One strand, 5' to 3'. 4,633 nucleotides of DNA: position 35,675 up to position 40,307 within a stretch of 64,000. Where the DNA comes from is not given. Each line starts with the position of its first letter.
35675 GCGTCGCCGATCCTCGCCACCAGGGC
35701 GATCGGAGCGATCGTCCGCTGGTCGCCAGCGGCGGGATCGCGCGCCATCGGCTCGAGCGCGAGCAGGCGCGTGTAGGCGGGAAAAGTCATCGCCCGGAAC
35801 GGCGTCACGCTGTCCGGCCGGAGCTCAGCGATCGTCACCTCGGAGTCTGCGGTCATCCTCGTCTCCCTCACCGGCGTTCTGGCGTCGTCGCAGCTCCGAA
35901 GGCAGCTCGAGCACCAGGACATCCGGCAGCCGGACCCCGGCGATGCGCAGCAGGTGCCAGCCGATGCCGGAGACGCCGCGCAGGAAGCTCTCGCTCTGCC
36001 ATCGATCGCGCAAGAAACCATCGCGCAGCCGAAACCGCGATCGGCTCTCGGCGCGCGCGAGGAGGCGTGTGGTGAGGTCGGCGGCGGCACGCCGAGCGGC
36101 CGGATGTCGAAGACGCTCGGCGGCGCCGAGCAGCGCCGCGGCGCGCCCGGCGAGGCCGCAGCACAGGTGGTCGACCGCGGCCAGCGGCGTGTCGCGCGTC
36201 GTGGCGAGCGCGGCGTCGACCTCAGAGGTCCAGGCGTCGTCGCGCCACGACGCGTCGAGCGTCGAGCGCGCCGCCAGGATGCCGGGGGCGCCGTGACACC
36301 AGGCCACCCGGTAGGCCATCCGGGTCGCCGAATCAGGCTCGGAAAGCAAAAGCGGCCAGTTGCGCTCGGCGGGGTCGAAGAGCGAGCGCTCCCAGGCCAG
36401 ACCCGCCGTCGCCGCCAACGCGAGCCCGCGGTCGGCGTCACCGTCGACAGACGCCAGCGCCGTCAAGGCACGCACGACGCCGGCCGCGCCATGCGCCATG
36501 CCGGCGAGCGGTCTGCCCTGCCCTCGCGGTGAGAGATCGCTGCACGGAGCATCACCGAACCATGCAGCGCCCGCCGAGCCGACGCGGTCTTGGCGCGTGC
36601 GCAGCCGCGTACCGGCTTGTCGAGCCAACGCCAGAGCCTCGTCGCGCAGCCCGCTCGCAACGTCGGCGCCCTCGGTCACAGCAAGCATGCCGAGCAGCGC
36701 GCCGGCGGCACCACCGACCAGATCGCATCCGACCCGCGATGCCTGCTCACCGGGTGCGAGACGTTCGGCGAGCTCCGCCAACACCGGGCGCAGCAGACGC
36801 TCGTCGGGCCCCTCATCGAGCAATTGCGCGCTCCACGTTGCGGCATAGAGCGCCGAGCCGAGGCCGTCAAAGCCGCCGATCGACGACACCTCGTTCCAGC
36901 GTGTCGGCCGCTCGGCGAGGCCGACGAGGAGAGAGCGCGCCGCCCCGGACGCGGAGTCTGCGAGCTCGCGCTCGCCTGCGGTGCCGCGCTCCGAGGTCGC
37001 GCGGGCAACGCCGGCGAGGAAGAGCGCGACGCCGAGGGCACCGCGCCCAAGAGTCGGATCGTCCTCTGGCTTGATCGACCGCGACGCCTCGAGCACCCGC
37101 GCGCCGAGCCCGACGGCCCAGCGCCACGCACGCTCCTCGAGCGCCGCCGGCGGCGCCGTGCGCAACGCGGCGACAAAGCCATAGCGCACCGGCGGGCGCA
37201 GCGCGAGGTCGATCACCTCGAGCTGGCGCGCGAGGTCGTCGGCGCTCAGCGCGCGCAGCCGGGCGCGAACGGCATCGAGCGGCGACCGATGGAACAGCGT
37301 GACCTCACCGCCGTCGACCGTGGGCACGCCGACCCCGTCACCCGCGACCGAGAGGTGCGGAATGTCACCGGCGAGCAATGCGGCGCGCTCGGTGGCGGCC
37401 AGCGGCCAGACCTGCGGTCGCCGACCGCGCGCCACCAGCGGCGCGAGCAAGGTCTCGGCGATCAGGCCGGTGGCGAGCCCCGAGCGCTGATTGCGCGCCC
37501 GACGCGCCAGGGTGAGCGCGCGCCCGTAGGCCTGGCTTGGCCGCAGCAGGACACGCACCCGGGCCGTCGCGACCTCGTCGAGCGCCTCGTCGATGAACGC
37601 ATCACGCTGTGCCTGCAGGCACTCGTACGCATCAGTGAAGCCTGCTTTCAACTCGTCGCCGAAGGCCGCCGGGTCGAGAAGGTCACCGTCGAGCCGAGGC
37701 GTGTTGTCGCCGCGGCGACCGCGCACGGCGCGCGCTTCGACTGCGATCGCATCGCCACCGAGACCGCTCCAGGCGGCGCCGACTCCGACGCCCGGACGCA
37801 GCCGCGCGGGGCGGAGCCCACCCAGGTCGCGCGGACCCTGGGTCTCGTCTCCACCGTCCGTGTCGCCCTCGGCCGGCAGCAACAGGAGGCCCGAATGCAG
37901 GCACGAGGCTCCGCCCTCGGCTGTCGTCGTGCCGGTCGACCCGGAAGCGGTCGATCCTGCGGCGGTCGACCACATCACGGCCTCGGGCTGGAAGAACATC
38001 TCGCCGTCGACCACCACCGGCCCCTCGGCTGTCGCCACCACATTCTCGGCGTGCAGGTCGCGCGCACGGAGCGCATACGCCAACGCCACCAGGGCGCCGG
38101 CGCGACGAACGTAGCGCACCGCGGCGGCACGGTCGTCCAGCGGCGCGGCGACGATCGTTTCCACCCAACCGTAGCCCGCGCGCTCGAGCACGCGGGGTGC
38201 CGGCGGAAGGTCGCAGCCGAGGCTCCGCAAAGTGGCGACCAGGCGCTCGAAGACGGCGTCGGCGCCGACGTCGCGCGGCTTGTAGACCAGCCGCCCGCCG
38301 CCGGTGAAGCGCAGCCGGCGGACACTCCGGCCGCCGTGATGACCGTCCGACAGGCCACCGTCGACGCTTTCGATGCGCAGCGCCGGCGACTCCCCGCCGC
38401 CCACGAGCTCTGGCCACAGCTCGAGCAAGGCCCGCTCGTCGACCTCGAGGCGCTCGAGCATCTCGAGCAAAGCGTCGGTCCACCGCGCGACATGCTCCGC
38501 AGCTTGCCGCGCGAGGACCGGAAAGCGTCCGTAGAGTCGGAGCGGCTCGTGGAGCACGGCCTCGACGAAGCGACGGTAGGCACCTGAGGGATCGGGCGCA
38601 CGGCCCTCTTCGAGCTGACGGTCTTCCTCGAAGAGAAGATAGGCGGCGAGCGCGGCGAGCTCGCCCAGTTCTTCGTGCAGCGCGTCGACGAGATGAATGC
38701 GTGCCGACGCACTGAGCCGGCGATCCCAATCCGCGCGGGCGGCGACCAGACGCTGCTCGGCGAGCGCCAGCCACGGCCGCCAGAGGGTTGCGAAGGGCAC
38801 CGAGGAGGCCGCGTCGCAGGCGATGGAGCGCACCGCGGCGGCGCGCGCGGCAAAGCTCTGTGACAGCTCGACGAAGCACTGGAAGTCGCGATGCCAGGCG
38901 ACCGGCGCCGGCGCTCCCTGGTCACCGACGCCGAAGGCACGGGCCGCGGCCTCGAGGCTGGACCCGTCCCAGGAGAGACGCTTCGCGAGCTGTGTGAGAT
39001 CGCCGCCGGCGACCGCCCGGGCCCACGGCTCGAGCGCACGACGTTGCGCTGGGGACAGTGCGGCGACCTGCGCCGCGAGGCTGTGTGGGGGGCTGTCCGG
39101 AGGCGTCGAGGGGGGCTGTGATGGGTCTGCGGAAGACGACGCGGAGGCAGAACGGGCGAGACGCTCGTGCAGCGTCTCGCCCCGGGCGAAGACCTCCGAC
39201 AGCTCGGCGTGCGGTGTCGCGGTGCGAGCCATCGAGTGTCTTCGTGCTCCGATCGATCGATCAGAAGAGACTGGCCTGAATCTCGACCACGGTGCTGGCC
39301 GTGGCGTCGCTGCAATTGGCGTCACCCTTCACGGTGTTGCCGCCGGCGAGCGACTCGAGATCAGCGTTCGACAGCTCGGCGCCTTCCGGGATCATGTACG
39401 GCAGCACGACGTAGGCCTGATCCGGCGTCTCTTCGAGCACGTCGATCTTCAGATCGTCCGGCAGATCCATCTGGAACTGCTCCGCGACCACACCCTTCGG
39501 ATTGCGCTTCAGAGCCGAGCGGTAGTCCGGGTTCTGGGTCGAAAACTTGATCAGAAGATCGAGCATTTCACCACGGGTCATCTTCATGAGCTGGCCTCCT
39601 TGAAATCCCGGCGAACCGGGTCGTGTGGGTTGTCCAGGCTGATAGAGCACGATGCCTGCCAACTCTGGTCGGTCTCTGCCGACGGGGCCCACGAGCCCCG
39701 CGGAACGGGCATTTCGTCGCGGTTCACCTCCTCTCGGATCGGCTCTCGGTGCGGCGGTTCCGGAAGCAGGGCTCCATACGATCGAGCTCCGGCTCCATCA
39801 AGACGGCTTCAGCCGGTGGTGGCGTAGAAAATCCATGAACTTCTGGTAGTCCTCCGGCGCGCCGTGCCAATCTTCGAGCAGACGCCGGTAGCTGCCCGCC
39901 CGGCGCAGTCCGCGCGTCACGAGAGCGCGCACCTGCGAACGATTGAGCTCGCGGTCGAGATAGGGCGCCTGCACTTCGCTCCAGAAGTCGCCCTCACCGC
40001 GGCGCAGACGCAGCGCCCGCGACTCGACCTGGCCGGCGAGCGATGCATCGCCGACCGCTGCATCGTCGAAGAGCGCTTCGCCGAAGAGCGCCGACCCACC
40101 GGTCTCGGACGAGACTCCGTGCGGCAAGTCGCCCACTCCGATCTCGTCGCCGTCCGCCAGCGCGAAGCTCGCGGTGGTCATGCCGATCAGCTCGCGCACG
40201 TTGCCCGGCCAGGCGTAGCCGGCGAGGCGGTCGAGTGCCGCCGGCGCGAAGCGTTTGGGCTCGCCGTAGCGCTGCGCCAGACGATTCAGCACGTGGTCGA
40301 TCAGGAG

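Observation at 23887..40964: Complete NHLP-leader class II lanthipeptide locus with a dedicated five-component export apparatus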

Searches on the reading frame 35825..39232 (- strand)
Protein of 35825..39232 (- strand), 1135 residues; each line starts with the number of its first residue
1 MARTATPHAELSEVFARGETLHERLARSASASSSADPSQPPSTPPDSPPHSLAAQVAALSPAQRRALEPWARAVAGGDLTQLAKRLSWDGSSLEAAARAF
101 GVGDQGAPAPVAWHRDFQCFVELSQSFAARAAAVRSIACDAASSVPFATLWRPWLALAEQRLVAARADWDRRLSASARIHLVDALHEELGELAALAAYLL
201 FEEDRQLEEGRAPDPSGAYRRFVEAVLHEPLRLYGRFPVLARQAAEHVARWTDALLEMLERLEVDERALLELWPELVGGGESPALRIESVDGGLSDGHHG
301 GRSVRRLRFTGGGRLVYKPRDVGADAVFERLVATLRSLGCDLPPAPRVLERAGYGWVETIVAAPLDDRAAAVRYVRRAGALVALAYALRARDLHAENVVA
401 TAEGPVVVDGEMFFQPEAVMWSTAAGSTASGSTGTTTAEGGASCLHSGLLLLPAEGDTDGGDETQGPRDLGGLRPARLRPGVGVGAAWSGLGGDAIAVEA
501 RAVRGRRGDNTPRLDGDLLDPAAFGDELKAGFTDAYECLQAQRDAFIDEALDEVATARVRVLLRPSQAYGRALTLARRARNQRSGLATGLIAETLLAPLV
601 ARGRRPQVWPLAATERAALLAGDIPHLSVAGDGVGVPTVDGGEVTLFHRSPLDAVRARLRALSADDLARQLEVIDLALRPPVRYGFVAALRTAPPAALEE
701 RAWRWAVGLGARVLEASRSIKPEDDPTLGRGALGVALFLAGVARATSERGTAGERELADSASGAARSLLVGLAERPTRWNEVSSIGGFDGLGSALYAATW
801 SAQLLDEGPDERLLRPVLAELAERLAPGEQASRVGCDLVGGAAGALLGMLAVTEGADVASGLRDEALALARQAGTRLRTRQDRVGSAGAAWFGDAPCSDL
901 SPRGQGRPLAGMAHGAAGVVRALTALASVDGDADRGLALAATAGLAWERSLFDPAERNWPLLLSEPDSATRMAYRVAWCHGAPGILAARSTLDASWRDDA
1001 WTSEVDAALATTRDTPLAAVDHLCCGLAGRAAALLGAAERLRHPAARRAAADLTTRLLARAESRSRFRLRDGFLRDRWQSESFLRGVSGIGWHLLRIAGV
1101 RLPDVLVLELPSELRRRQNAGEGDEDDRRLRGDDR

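Call 7: search_protein_families(library=ncbifam, proteins=[window:35825-39232:-], max_evalue=0.01)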
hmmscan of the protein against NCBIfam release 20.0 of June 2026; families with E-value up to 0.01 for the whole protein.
window:35825-39232:- (1135 aa): 3 families
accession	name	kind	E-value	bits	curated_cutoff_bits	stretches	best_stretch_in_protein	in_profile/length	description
TIGR03897.1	lanti_2_LanM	subfamily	1.4e-146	489.7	304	2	150-678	2-519/932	type 2 lanthipeptide synthetase LanM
NF038150.1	lanthi_synth_IV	equivalog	1.4e-17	63.3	650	1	708-1097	497-843/851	class IV lanthionine synthetase LanL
NF038151.1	lanthi_synth_III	equivalog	1.2e-06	27.2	575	1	911-1098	524-676/833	class III lanthionine synthetase LanKC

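Call 8: search_protein_families(library=pfam, proteins=[window:35825-39232:-], max_evalue=0.01)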
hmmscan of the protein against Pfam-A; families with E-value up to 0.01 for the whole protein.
window:35825-39232:- (1135 aa): 2 families
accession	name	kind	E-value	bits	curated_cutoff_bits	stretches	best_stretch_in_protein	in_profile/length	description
PF13575.12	DUF4135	-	9.3e-77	259.2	29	1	237-627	1-375/378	Domain of unknown function (DUF4135)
PF05147.19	LANC_like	-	1.4e-30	106.5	23.2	1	724-1098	3-338/350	Lanthionine synthetase C-like protein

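Call 12: find_encoding_contigs(protein=window:35825-39232:-, flank=10000, max_places=6)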
Protein window:35825-39232:- (1135 aa): 1 contig read that carries it; 1 place shown.
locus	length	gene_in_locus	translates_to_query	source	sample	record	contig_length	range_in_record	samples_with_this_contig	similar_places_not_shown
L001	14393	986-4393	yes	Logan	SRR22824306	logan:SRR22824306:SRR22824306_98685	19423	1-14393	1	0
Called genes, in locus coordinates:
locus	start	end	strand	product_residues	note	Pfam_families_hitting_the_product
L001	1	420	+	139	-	?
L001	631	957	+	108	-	PF02979:NHase_alpha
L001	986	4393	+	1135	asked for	PF13575:DUF4135, PF05147:LANC_like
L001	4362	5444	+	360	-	PF00583:Acetyltransf_1 (weak)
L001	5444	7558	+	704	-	-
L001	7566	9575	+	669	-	PF02321:OEP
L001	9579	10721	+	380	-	PF25917:BSH_RND (faint), PF00364:Biotin_lipoyl (faint), PF25973:BSH_CzcB (weak), PF25984:BSH_YknX (faint), PF25994:HH_AprE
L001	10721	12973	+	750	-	PF03412:Peptidase_C39, PF00664:ABC_membrane, PF00005:ABC_tran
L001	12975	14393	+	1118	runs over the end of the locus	PF00498:FHA, PF16697:Yop-YscD_cpl, PF00664:ABC_membrane, PF00005:ABC_tran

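Call 55: search_solved_structures(query=window:35825-39232:-, max_evalue=0.001, show_alignments=1)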
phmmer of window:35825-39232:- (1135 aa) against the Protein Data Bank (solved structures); distinct sequences matched with E-value up to 0.001: 2.
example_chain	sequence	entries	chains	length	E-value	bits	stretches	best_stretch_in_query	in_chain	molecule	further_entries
6st5_A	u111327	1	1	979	3.8e-40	141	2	145-679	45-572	LicM2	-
5dzt_A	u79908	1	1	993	2.8e-14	55.3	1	284-417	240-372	CylM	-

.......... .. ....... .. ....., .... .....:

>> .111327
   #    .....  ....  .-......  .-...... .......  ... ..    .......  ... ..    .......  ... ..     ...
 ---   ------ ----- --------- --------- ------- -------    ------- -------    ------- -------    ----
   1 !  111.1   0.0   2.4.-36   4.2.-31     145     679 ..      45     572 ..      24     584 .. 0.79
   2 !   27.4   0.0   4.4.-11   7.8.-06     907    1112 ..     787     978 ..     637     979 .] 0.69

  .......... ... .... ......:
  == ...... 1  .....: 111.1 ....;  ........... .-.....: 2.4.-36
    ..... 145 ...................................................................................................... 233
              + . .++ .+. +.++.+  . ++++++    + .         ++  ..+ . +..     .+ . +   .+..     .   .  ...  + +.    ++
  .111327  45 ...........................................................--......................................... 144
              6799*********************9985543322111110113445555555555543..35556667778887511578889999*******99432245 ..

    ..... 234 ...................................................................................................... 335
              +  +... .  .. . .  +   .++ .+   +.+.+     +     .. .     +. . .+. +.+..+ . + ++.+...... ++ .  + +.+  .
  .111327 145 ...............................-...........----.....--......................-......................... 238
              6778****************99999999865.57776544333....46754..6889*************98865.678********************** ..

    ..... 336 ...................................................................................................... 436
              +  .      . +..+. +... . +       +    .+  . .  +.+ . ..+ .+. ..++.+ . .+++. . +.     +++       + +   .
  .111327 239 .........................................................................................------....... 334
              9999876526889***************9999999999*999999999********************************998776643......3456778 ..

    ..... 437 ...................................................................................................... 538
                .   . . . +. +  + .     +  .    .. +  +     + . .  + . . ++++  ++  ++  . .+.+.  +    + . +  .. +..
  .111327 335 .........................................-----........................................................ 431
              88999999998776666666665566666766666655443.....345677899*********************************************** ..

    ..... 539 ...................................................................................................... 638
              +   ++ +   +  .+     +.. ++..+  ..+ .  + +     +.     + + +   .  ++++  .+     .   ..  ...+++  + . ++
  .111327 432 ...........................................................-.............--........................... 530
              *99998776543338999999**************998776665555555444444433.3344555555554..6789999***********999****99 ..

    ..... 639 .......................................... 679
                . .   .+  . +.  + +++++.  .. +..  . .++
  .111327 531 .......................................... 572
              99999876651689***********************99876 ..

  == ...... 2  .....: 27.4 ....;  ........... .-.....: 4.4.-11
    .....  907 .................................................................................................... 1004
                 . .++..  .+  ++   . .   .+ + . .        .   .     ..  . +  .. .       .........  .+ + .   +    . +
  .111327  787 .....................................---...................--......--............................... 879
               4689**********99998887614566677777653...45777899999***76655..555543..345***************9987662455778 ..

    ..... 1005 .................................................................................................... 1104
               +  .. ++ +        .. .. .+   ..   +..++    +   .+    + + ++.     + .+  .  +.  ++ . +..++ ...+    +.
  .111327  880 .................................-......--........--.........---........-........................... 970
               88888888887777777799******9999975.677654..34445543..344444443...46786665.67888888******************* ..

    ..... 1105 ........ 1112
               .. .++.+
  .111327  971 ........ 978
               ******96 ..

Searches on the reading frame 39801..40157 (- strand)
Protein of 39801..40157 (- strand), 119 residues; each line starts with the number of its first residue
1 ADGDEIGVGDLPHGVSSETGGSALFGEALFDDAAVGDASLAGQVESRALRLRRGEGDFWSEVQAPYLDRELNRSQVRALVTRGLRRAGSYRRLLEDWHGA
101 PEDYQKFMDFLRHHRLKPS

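Call 33: search_protein_families(library=pfam, proteins=[window:39801-40157:-], max_evalue=10)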
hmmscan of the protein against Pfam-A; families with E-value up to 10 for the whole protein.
seq(119 aa): 0 families
